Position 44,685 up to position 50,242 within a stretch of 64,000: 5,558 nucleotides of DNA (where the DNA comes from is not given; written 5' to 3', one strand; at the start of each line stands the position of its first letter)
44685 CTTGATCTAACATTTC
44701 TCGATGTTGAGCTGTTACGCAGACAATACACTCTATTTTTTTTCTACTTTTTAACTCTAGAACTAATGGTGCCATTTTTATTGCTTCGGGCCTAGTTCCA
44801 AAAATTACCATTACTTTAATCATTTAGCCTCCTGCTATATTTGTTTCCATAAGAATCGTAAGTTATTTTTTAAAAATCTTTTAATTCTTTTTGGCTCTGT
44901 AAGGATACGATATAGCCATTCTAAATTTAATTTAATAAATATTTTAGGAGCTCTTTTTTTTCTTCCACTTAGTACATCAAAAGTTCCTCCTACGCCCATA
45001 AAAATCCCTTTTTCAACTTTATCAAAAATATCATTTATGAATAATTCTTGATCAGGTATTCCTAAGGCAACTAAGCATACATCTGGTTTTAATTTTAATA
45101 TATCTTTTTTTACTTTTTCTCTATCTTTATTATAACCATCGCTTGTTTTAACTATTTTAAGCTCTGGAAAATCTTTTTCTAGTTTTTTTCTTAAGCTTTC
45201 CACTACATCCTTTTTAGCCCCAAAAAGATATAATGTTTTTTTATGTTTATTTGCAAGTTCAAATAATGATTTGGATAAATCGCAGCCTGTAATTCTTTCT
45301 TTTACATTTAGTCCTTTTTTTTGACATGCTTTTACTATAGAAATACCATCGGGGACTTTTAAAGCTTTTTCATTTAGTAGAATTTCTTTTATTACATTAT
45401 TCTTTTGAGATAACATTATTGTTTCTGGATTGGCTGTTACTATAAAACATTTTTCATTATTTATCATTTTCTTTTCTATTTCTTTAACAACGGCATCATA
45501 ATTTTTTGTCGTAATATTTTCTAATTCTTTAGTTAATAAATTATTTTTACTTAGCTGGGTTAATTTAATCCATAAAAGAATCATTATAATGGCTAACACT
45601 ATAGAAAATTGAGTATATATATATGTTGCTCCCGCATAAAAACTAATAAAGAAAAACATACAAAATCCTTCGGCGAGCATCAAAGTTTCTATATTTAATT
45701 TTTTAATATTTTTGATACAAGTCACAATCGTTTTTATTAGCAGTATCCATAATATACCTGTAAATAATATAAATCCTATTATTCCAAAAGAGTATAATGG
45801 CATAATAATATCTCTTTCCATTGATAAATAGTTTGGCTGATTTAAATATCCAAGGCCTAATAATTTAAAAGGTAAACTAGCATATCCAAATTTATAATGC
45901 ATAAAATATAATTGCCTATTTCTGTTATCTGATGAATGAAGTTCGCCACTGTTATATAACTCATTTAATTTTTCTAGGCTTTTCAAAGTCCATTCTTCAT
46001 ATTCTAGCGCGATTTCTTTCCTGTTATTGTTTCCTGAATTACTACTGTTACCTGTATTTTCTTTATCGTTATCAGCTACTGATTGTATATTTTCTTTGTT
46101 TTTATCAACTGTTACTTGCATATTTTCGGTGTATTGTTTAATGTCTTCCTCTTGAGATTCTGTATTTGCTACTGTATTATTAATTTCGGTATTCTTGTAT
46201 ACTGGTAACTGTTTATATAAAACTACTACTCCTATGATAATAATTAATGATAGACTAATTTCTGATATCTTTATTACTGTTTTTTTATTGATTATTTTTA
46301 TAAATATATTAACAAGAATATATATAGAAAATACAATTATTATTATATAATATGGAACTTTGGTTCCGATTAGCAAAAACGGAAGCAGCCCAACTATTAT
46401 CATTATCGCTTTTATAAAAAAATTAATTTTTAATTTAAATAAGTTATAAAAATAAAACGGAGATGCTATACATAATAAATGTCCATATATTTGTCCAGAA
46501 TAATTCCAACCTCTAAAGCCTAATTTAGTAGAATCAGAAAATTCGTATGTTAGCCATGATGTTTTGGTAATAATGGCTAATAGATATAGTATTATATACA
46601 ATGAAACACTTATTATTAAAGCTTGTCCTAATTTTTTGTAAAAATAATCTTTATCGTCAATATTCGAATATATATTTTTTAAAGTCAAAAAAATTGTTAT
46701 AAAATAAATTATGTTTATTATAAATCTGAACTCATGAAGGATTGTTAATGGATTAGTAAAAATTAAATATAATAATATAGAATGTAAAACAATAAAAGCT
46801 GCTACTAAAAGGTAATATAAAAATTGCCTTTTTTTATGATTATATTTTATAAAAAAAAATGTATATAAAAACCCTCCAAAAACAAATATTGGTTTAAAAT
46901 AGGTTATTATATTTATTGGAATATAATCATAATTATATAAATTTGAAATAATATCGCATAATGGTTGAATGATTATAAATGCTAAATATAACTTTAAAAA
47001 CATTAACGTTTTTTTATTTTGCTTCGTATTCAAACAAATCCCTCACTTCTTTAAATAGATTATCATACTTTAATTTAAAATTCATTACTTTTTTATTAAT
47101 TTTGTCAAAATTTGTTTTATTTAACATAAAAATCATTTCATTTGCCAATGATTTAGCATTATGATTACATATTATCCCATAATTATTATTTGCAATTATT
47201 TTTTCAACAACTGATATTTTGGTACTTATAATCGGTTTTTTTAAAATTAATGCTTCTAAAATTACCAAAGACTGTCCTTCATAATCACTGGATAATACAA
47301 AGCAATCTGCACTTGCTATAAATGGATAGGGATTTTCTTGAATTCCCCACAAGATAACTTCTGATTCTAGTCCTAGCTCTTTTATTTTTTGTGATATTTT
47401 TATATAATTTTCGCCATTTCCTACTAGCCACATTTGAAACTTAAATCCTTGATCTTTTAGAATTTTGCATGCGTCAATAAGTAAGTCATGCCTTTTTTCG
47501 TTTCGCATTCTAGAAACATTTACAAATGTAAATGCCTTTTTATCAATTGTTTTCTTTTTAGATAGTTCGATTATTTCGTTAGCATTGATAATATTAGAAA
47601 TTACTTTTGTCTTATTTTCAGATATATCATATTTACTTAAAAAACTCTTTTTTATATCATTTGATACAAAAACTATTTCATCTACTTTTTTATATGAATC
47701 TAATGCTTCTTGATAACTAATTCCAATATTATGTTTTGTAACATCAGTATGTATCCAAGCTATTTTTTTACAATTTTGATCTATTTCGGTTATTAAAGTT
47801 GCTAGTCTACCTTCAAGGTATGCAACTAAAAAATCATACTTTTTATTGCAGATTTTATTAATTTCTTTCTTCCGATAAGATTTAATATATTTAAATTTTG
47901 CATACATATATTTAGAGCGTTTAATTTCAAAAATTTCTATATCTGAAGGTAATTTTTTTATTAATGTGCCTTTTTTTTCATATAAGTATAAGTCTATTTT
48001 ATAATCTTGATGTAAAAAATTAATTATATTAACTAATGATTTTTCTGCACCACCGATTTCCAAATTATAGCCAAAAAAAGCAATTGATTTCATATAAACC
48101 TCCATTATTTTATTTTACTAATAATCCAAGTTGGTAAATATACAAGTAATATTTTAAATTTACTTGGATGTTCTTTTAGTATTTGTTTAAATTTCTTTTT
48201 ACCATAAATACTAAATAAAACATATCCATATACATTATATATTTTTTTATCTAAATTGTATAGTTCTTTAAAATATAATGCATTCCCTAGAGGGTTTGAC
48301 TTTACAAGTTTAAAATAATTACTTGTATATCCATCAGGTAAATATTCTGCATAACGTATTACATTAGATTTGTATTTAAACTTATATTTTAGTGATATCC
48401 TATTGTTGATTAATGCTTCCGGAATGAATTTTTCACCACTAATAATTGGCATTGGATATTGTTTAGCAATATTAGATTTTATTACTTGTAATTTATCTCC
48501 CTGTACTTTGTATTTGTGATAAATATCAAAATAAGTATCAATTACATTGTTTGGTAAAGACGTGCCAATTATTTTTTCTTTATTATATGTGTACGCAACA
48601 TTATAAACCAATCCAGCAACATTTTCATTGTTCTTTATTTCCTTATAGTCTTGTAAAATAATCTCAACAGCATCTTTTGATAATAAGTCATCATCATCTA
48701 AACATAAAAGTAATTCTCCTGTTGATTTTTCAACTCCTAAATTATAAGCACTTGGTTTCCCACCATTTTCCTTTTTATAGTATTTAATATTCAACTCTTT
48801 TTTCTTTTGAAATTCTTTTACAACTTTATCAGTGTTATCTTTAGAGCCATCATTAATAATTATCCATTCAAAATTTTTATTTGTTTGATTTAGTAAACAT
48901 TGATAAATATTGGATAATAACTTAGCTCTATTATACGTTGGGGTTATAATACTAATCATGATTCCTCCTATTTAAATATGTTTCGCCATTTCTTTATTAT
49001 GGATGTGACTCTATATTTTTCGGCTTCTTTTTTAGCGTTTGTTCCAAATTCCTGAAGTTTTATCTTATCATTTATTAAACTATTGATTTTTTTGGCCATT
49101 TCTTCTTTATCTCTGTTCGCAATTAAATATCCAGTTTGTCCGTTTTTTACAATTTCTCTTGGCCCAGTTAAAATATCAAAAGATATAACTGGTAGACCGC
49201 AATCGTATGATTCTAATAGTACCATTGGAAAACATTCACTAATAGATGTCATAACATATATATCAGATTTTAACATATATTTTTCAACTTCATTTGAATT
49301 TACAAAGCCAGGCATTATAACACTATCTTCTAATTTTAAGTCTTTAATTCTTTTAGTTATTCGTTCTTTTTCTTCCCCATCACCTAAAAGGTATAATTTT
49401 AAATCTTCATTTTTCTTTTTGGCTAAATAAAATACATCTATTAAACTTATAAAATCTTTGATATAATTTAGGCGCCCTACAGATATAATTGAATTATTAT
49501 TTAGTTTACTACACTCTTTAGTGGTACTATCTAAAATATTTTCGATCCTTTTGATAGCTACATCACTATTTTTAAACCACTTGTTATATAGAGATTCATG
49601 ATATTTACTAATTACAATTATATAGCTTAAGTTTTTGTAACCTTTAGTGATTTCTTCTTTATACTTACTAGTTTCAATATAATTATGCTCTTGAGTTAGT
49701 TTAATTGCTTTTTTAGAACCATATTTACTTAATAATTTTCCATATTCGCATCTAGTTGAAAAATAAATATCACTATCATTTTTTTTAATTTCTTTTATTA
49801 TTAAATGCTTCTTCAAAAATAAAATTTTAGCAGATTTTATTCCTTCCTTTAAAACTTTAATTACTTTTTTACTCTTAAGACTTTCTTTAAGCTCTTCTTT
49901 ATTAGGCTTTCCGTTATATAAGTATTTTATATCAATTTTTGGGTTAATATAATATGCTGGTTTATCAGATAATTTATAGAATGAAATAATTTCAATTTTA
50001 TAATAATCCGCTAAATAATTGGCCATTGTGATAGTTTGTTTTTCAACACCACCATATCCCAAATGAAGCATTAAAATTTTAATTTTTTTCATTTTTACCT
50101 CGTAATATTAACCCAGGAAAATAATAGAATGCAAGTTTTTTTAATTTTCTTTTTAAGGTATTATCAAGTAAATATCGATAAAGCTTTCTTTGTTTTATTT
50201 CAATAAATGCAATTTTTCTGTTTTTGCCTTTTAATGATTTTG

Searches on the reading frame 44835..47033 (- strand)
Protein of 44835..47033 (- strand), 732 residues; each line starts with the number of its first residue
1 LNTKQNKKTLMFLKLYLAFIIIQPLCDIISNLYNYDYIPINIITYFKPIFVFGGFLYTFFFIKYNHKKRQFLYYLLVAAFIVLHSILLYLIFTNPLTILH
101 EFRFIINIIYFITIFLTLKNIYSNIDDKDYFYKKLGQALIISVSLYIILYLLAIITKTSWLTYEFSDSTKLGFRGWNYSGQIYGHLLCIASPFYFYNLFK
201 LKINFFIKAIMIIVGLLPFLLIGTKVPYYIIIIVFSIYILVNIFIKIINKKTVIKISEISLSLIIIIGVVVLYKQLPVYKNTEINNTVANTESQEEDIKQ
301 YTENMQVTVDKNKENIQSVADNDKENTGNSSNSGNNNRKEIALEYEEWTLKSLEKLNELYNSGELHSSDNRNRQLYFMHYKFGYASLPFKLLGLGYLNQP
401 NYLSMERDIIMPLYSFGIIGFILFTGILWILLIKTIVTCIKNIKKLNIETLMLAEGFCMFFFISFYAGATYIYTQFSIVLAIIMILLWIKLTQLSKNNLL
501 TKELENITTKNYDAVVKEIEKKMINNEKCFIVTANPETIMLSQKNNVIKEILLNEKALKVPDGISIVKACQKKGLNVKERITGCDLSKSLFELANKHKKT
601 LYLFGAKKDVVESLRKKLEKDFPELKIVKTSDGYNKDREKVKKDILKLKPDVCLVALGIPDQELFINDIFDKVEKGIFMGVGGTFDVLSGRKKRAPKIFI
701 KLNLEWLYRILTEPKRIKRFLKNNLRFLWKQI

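Call 11: search_protein_families(library=pfam, proteins=[window:44835-47033:-], max_evalue=0.001)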
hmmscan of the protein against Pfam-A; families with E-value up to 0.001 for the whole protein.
window:44835-47033:- (732 aa): 3 families
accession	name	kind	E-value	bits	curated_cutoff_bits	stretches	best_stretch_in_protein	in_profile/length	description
PF03808.19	Glyco_tran_WecG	-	3.1e-53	180.5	27.4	1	558-720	3-167/168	Glycosyl transferase WecG/TagA/CpsF family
PF13425.11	O-antigen_lig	-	7.9e-42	144.1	31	1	13-492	5-460/462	O-antigen ligase like membrane protein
PF12420.13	DUF3671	-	0.0005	20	34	1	275-446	58-215/223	Fam-L, Fam-M like protein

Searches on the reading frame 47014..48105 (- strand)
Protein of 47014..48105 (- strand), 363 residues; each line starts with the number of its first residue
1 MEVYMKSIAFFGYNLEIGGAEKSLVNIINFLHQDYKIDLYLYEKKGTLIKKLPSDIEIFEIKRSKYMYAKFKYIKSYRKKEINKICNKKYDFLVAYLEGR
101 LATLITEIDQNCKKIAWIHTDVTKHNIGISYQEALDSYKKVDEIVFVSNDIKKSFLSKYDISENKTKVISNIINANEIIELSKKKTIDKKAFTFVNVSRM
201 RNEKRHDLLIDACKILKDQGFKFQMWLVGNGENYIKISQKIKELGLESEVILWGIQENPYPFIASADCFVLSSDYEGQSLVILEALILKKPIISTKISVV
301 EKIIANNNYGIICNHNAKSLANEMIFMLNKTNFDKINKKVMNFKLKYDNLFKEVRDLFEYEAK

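Call 11: search_protein_families(library=pfam, proteins=[window:47014-48105:-], max_evalue=0.001)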
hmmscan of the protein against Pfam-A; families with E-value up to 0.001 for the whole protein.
window:47014-48105:- (363 aa): 3 families
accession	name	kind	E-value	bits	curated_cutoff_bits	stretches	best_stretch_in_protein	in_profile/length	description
PF00534.26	Glycos_transf_1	-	1.6e-27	96.5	26.4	1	180-332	4-160/172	Glycosyl transferases group 1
PF13692.12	Glyco_trans_1_4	-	5.7e-25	88.7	27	1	193-329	3-141/142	Glycosyl transferases group 1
PF13439.12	Glyco_transf_4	-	1.5e-07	32.1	28.5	1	17-175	1-168/170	Glycosyltransferase Family 4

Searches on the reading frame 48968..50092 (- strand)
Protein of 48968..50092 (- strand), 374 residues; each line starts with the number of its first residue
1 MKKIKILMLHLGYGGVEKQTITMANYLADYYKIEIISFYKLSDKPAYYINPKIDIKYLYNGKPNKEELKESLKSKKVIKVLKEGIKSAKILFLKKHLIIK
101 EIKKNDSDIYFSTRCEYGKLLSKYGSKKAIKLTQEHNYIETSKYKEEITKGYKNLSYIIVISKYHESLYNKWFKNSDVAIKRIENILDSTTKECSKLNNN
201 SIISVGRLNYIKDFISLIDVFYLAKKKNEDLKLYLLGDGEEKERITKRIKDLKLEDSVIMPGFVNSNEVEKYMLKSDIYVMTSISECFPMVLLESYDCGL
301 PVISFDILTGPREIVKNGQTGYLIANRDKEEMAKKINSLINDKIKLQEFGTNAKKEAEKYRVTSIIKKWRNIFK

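Call 11: search_protein_families(library=pfam, proteins=[window:48968-50092:-], max_evalue=0.001)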
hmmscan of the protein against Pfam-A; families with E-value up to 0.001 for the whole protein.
window:48968-50092:- (374 aa): 3 families
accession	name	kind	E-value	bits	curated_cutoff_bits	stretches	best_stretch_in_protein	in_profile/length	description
PF00534.26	Glycos_transf_1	-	1.2e-43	149.1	26.4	1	196-355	12-171/172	Glycosyl transferases group 1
PF13692.12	Glyco_trans_1_4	-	2.9e-33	115.6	27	1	201-342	3-142/142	Glycosyl transferases group 1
PF20706.3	GT4-conflict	-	1.8e-05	24.3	26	1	188-303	182-309/385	Family 4 Glycosyltransferase in conflict systems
